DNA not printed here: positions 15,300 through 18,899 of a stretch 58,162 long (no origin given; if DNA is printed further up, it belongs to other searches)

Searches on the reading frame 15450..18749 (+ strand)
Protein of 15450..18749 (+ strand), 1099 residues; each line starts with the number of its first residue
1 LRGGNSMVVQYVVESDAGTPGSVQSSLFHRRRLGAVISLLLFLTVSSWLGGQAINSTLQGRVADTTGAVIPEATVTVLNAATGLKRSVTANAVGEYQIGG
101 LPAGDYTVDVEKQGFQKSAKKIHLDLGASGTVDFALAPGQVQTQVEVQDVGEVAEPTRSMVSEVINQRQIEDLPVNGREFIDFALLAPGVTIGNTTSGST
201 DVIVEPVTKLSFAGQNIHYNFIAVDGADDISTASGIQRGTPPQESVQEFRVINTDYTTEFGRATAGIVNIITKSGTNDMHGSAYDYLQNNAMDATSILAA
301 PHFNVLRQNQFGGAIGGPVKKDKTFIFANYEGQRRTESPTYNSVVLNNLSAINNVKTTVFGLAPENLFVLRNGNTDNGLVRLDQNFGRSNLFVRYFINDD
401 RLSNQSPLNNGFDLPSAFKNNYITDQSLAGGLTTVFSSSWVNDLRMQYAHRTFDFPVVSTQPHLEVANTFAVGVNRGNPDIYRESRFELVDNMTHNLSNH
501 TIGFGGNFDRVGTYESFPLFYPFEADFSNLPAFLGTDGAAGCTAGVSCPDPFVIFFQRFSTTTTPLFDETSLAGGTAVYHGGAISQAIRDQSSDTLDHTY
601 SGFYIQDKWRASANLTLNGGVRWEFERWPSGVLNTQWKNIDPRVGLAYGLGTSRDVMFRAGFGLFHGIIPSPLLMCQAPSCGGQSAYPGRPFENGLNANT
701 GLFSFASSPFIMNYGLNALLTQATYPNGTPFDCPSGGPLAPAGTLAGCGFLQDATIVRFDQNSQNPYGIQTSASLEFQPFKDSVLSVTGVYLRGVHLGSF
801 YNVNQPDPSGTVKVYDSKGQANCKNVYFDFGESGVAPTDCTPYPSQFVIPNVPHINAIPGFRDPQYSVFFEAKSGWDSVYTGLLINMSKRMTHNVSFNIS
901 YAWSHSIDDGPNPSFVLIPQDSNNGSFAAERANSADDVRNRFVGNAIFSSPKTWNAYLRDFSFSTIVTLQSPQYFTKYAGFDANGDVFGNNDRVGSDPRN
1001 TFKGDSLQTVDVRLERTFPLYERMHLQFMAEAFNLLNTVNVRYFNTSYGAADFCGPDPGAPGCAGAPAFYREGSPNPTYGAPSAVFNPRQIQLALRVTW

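Call 54: search_protein_families(library=pfam, proteins=[window:15450-18749:+], max_evalue=0.001)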
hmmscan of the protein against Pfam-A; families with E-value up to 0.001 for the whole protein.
window:15450-18749:+ (1099 aa): 4 families
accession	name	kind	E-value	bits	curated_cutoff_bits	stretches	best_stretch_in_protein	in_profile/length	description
PF25183.1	OMP_b-brl_4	-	1e-95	322.3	30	4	629-984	427-722/838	Outer membrane beta barrel domain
PF13620.12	CarboxypepD_reg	-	6.2e-21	75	32.3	1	57-136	1-81/82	Carboxypeptidase regulatory-like domain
PF13715.12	CarbopepD_reg_2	-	3.1e-07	30.8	32.2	1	59-142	2-82/88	CarboxypepD_reg-like domain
PF17210.9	SdrD_B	-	0.00088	19.9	29.7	0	63-121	17-76/112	SdrD B-like domain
